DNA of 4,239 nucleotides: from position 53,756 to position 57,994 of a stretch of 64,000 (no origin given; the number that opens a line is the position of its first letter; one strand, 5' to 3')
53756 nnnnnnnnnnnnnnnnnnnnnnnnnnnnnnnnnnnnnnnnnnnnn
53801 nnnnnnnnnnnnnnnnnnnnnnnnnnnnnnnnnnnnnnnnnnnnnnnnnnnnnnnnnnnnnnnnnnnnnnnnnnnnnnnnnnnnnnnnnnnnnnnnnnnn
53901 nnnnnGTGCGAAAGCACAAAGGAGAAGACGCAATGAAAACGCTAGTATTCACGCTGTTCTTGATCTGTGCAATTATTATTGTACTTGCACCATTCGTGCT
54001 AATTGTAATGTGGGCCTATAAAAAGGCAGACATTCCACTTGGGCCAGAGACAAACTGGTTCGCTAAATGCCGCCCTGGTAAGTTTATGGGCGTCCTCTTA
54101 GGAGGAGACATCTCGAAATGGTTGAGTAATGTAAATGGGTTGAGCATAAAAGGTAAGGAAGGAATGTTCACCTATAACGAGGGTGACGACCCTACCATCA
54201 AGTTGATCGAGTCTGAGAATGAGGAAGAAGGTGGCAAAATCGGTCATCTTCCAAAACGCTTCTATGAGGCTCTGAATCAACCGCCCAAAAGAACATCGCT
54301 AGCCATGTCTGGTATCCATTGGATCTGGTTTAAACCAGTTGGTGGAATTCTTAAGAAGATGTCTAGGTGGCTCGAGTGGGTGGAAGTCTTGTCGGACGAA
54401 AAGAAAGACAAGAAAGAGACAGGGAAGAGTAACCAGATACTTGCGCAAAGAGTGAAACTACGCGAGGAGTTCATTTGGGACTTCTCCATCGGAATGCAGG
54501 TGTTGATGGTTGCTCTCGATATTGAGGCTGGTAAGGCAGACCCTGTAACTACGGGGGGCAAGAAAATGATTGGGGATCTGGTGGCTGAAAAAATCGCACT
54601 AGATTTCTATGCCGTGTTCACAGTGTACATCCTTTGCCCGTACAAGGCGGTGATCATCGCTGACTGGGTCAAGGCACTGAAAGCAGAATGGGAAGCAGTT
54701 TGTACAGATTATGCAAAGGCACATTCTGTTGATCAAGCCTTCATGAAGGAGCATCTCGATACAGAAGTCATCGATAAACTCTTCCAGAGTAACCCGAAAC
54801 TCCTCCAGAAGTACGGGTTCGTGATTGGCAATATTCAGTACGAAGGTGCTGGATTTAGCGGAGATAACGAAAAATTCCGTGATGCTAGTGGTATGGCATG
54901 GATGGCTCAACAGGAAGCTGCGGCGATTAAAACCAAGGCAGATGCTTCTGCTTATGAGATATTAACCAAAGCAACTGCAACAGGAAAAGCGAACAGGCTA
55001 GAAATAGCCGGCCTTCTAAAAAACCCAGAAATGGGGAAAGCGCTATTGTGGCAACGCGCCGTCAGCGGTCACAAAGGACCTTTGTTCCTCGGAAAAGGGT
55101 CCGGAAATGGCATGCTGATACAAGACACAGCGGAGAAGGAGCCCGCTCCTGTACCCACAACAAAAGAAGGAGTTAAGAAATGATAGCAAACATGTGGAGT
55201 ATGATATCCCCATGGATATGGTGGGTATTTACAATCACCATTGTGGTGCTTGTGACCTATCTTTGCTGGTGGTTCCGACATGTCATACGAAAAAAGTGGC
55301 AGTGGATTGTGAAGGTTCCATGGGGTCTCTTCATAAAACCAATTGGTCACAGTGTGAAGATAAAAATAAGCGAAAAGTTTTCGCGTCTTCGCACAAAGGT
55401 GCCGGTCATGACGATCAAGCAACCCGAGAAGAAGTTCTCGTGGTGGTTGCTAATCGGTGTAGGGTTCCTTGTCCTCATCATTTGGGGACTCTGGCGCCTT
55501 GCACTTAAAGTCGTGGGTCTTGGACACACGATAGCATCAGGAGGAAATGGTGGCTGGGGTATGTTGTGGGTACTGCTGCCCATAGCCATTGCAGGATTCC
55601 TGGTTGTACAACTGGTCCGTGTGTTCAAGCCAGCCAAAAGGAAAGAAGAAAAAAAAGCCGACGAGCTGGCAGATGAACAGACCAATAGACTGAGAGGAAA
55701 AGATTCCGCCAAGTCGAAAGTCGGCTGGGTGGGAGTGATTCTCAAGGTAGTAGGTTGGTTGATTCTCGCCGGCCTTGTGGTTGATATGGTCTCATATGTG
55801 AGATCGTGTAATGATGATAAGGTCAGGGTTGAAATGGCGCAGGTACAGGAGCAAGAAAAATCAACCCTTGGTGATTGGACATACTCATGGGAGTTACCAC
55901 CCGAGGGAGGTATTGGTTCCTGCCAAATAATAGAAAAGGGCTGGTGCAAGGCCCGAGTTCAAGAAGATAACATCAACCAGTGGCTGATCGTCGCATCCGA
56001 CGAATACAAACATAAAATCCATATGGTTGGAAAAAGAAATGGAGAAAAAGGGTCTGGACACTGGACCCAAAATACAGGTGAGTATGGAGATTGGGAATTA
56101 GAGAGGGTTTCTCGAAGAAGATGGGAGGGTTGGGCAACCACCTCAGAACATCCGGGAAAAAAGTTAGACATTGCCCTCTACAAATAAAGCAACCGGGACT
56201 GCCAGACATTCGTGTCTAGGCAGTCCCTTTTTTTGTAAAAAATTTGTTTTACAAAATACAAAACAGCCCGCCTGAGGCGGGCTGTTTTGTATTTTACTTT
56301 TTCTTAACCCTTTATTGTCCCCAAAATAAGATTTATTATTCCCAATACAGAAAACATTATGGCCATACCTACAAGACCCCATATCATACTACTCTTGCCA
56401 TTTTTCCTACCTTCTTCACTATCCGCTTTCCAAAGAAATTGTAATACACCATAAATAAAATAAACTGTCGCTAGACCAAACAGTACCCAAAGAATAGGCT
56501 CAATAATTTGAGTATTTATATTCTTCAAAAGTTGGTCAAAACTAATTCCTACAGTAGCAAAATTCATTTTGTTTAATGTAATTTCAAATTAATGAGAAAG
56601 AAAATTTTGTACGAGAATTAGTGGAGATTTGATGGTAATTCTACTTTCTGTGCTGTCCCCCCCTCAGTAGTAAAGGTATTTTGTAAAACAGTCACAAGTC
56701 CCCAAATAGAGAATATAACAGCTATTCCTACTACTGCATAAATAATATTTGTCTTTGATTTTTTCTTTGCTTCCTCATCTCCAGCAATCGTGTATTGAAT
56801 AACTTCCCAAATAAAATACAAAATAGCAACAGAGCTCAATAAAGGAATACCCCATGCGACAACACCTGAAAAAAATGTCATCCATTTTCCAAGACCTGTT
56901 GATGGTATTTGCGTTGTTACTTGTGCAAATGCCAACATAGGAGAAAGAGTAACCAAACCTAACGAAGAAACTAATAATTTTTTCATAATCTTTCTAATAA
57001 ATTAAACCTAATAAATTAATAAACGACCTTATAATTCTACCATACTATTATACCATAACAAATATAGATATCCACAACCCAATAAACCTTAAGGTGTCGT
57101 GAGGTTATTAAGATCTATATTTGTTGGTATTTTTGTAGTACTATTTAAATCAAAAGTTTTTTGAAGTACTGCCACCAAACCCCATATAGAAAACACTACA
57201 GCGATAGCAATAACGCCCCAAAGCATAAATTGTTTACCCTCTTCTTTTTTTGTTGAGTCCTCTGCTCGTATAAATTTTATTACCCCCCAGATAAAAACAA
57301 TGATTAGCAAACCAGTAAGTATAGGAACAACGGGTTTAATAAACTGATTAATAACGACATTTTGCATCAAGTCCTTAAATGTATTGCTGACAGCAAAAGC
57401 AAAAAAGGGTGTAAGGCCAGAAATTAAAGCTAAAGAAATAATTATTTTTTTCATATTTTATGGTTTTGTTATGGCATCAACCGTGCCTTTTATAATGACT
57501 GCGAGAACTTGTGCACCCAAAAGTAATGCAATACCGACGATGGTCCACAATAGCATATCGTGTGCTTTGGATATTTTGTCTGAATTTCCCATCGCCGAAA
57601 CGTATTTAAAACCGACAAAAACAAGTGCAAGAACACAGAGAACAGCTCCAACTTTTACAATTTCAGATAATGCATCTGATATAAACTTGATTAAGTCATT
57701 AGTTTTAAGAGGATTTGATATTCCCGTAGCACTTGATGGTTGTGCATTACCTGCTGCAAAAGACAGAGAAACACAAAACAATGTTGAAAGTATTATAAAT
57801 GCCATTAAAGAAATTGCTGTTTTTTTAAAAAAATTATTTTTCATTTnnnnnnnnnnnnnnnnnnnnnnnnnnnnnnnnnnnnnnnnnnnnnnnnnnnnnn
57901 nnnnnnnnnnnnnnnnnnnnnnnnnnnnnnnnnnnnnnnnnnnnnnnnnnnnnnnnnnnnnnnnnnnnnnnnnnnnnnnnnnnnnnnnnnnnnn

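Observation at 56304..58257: Tandem array of five paralogous VirB2/TrbC-type (T4SS pilin-like) small proteins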

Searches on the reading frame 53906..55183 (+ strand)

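Call 3: search_protein_families(library=pfam, proteins=[window:53906-55183:+], max_evalue=1)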
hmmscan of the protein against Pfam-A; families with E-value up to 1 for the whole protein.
window:53906-55183:+ (425 aa): 1 family
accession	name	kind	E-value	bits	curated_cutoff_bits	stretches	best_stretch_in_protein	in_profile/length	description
PF11708.13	Slu7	-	0.24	11.7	27.9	1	317-362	136-181/253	Pre-mRNA splicing Prp18-interacting factor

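Call 4: search_protein_families(library=ncbifam, proteins=[window:53906-55183:+], max_evalue=1)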
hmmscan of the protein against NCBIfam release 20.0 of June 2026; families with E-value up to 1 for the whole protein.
window:53906-55183:+ (425 aa): 1 family
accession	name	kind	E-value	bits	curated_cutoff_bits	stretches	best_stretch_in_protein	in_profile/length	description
NF045962.1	MAG2810_fam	equivalog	0.00051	19.1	175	1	148-244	303-389/394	MAG2810 family protein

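Call 81: search_protein_families(library=phrogs, proteins=[window:53906-55183:+], max_evalue=0.01)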
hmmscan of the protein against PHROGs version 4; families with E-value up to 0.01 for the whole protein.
window:53906-55183:+ (425 aa): 0 families

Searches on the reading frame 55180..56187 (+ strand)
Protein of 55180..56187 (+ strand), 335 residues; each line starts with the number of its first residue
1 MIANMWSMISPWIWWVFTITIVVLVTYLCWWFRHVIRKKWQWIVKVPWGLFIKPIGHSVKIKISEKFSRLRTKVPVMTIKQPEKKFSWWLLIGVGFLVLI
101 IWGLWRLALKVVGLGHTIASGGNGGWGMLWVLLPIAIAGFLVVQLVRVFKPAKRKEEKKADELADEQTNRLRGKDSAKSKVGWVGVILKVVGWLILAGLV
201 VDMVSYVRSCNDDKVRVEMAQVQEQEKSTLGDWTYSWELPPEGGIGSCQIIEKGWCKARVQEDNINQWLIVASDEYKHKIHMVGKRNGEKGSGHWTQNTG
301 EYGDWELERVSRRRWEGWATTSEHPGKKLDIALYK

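Call 3: search_protein_families(library=pfam, proteins=[window:55180-56187:+], max_evalue=1)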
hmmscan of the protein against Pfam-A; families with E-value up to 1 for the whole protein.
window:55180-56187:+ (335 aa): 3 families
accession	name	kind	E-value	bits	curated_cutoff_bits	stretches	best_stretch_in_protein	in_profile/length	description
PF10176.14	NEDD4_Bsd2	-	0.041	14.5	24.7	0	159-204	66-118/130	NEDD4/Bsd2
PF14163.11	SieB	-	0.099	12.7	26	1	2-41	24-63/147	Super-infection exclusion protein B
PF13567.11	DUF4131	-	0.18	12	31.6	1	85-173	4-71/165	Domain of unknown function (DUF4131)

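Call 4: search_protein_families(library=ncbifam, proteins=[window:55180-56187:+], max_evalue=1)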
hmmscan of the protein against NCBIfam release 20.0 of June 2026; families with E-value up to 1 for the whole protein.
window:55180-56187:+ (335 aa): 1 family
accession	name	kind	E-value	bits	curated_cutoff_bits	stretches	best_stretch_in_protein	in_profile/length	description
TIGR00220.1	mscL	equivalog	0.092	13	71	1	133-171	79-117/127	large conductance mechanosensitive channel protein MscL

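Call 81: search_protein_families(library=phrogs, proteins=[window:55180-56187:+], max_evalue=0.01)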
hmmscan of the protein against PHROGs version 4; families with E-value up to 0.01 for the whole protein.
window:55180-56187:+ (335 aa): 0 families

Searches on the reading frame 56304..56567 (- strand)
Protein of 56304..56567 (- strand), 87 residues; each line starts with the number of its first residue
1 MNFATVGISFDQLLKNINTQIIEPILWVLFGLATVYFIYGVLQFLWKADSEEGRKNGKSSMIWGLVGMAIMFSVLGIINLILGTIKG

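Call 3: search_protein_families(library=pfam, proteins=[window:56304-56567:-], max_evalue=1)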
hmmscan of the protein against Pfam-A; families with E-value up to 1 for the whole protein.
window:56304-56567:- (87 aa): 2 families
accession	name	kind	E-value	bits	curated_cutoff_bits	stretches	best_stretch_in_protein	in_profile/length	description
PF18895.5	T4SS_pilin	-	8.4e-09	35.8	26.6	1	12-81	3-71/71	Type IV secretion system pilin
PF02656.20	DUF202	-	0.0077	17.1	23.4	1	3-48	20-66/68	Domain of unknown function (DUF202)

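Call 4: search_protein_families(library=ncbifam, proteins=[window:56304-56567:-], max_evalue=1)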
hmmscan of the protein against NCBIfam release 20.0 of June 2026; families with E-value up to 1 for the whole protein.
window:56304-56567:- (87 aa): 4 families
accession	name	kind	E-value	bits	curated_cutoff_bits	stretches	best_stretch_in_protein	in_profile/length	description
NF045849.1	ICE_MMCAP2_0565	equivalog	8.9e-07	28.5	40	1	13-85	8-80/80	Mbov_0395 family pilin-like conjugal transfer protein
NF033883.1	conj_TraQ_IncI1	equivalog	0.044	13.6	80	1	12-78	4-74/175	conjugal transfer protein TraQ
NF046000.1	MAG1210_fam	subfamily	0.14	10.8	275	1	19-78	62-113/550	MAG1210 family protein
TIGR03927.1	T7SS_EssA_Firm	equivalog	0.23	11.3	32.45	0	48-81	113-146/151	type VII secretion protein EssA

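Call 81: search_protein_families(library=phrogs, proteins=[window:56304-56567:-], max_evalue=0.01)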
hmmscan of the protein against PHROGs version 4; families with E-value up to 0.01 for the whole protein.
window:56304-56567:- (87 aa): 0 families

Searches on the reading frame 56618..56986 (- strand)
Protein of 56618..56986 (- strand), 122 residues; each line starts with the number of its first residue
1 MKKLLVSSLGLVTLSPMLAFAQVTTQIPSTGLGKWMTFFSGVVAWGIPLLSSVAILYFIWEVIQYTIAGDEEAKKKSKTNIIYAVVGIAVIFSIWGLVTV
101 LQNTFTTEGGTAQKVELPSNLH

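Call 3: search_protein_families(library=pfam, proteins=[window:56618-56986:-], max_evalue=1)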
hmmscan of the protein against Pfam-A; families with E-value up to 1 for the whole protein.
window:56618-56986:- (122 aa): 5 families
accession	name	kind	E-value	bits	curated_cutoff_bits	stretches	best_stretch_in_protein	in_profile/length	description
PF18895.5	T4SS_pilin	-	6.7e-10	39.3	26.6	1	42-101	12-71/71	Type IV secretion system pilin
PF01545.26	Cation_efflux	-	0.013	15.7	26.6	1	28-101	59-125/198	Cation efflux family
PF11902.13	DUF3422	-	0.018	14.6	25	1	50-102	363-415/418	Protein of unknown function (DUF3422)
PF04956.18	TrbC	-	0.036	14.7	27.9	1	3-93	12-90/98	TrbC/VIRB2 pilin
PF19393.4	DUF5968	-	0.058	14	25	1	54-100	56-102/150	Family of unknown function (DUF5968)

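Call 4: search_protein_families(library=ncbifam, proteins=[window:56618-56986:-], max_evalue=1)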
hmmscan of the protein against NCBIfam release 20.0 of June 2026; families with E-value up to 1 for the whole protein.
window:56618-56986:- (122 aa): 5 families
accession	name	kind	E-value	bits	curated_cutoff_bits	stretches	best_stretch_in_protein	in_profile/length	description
NF045849.1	ICE_MMCAP2_0565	equivalog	1.7e-07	30.8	40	1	36-101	10-76/80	Mbov_0395 family pilin-like conjugal transfer protein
NF046050.1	CPBP_fam_MroQ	equivalog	0.041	13.3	270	1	1-103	1-104/243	intramembrane glutamic endopeptidase MroQ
NF038216.1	ABZJ_00895_fam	subfamily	0.064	13.2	33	1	14-96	44-119/134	ABZJ_00895 family protein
NF002001.0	PRK00802.1-1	equivalog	0.14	11.7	272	1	73-115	56-97/202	DNA-3-methyladenine glycosylase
TIGR03758.1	conj_TIGR03758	hypoth_equivalog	0.73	10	42.7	0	77-102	19-44/76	TIGR03758 family integrating conjugative element protein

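Call 81: search_protein_families(library=phrogs, proteins=[window:56618-56986:-], max_evalue=0.01)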
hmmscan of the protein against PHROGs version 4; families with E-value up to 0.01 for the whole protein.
window:56618-56986:- (122 aa): 1 family
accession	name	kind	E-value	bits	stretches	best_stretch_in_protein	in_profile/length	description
phrog_10584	-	unknown function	0.008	17.4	0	53-94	9-51/57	-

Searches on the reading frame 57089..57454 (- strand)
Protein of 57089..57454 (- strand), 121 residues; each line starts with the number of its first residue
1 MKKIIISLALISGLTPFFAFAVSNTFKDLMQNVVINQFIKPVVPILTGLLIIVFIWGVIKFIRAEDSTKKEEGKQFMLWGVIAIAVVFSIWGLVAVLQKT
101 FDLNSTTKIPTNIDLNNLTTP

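Call 3: search_protein_families(library=pfam, proteins=[window:57089-57454:-], max_evalue=1)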
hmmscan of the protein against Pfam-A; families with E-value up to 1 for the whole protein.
window:57089-57454:- (121 aa): 14 families
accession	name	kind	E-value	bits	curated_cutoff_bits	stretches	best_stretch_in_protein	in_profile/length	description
PF18895.5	T4SS_pilin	-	3e-09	37.3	26.6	1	33-97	7-71/71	Type IV secretion system pilin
PF08006.16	HAAS_TM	-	0.0096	16.4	28.3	1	49-103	27-78/117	HAAS transmembrane region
PF04789.21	DUF621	-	0.037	13.6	21.3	1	35-107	191-259/306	Protein of unknown function (DUF621)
PF10661.14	EssA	-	0.043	14.1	24.1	1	66-101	113-147/147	WXG100 protein secretion system (Wss), protein EssA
PF11911.13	DUF3429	-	0.049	14.3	39.1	1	11-98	10-91/144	Protein of unknown function (DUF3429)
PF12036.14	DUF3522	-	0.052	14.1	29.3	1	39-93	119-172/188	Protein of unknown function (DUF3522)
PF13687.11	DUF4153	-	0.054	13.1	27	1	20-96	111-189/373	Domain of unknown function (DUF4153)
PF13268.11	DUF4059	-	0.092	13.6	25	1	48-87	19-56/72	Protein of unknown function (DUF4059)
PF20556.3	DUF6768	-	0.092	12.9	27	1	37-97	41-95/123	Family of unknown function (DUF6768)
PF05875.18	Ceramidase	-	0.12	12.2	32.5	1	24-93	121-185/259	Ceramidase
PF15062.11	ARL6IP6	-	0.14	12.8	27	1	37-61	22-46/86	Haemopoietic lineage transmembrane helix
PF20136.4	DUF6526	-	0.14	12.6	23.7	1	43-96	17-63/145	Family of unknown function (DUF6526)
PF00335.26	Tetraspanin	-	0.25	11.4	32.1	1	44-96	12-65/225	Tetraspanin family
PF20563.3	DUF6773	-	0.29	11.4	27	1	37-105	83-151/163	Family of unknown function (DUF6773)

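Call 4: search_protein_families(library=ncbifam, proteins=[window:57089-57454:-], max_evalue=1)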
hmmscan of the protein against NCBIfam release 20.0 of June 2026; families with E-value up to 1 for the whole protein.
window:57089-57454:- (121 aa): 9 families
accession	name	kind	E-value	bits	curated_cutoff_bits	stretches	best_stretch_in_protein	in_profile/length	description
NF045849.1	ICE_MMCAP2_0565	equivalog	3.2e-08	33.1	40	1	34-97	12-76/80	Mbov_0395 family pilin-like conjugal transfer protein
NF045890.1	conj_pls20_p028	equivalog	0.00088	18.2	150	1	25-100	48-119/377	pLS20_p028 family conjugation system transmembrane protein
NF045937.1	MSC_0624_12TM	equivalog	0.0044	15.6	70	1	3-105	207-310/445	MSC_0624 family F1-like ATPase-associated membrane protein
NF005808.0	PRK07668.1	subfamily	0.033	13.6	232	1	49-102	115-167/254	hypothetical protein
TIGR03943.1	TIGR03943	equivalog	0.054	12.9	88.8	1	35-97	5-77/221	TIGR03943 family putative permease subunit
NF011800.0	PRK15265.1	equivalog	0.15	12.2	195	1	5-42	6-43/141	subtilase cytotoxin subunit B-like protein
NF000471.1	vanY_of_D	exception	0.17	11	625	1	42-69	27-54/354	transpeptidase-like D-Ala-D-Ala carboxypeptidase VanY-D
NF033218.1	anchor_AmaP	equivalog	0.19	11.5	55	1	2-64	5-71/166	alkaline shock response membrane anchor protein AmaP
TIGR03927.1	T7SS_EssA_Firm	equivalog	0.21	11.5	32.45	1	67-101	116-150/151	type VII secretion protein EssA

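Call 81: search_protein_families(library=phrogs, proteins=[window:57089-57454:-], max_evalue=0.01)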
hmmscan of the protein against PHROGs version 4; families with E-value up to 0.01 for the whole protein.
window:57089-57454:- (121 aa): 3 families
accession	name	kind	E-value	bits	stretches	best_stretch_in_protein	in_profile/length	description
phrog_17119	-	unknown function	0.0018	18.7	1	9-72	63-127/182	-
phrog_3333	-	other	0.0043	17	1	4-96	168-254/372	O-acetyltransferase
phrog_22774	-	unknown function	0.0099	17.1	1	2-55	22-75/90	-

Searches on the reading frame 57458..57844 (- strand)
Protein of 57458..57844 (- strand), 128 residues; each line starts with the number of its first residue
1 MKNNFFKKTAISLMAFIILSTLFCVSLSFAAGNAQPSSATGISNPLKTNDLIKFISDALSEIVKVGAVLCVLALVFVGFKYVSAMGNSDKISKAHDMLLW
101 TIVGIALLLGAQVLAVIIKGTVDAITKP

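Call 3: search_protein_families(library=pfam, proteins=[window:57458-57844:-], max_evalue=1)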
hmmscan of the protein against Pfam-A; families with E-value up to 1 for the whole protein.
window:57458-57844:- (128 aa): 7 families
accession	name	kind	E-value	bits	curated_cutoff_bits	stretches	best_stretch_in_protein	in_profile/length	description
PF18895.5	T4SS_pilin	-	6.2e-06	26.6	26.6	1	56-117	9-70/71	Type IV secretion system pilin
PF04956.18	TrbC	-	1.3e-05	25.7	27.9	1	1-115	1-95/98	TrbC/VIRB2 pilin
PF05767.17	Pox_A14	-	0.0038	17.8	27.7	1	50-114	2-65/93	Poxvirus virion envelope protein A14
PF03631.20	Virul_fac_BrkB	-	0.013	15.6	33.7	1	3-116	108-212/259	Virulence factor BrkB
PF06196.17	DUF997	-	0.16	12.3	26.3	1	61-117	5-61/77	Protein of unknown function (DUF997)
PF11190.13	DUF2976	-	0.21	11.9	28.2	1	48-118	12-78/87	Protein of unknown function (DUF2976)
PF03994.20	DUF350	-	0.96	9.9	26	1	67-118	45-97/133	Domain of Unknown Function (DUF350)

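Call 4: search_protein_families(library=ncbifam, proteins=[window:57458-57844:-], max_evalue=1)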
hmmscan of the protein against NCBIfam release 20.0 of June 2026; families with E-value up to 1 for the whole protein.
window:57458-57844:- (128 aa): 2 families
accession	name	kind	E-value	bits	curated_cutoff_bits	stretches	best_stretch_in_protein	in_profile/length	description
NF045849.1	ICE_MMCAP2_0565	equivalog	2.7e-05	23.7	40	1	48-122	6-80/80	Mbov_0395 family pilin-like conjugal transfer protein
NF047588.1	GlcsyltransPgfSStrep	equivalog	0.033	13.4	500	1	49-120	216-284/308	glycosyltransferase PgfS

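Call 73: search_protein_families(library=pfam, alignment_id=A7, max_evalue=0.001)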
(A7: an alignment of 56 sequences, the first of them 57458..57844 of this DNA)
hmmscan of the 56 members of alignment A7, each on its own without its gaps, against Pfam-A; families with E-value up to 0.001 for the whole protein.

A. member 1, window:57458-57844:- (128 aa): 2 families
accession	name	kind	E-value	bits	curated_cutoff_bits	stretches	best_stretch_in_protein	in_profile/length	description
PF18895.5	T4SS_pilin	-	6.2e-06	26.6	26.6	1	56-117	9-70/71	Type IV secretion system pilin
PF04956.18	TrbC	-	1.3e-05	25.7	27.9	1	1-115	1-95/98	TrbC/VIRB2 pilin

B. families by the number of members that match (of 56 scanned): 5 families
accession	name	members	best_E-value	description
PF18895.5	T4SS_pilin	55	6.1e-15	Type IV secretion system pilin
PF04956.18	TrbC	46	1.3e-09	TrbC/VIRB2 pilin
PF06664.17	WLS-like_TM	1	2.2e-05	Wntless-like, transmembrane domain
PF01554.23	MatE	1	0.00034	MatE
PF19607.4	DUF6112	1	0.0007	Family of unknown function (DUF6112)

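Call 81: search_protein_families(library=phrogs, proteins=[window:57458-57844:-], max_evalue=0.01)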
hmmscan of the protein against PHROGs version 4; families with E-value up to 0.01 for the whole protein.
window:57458-57844:- (128 aa): 0 families
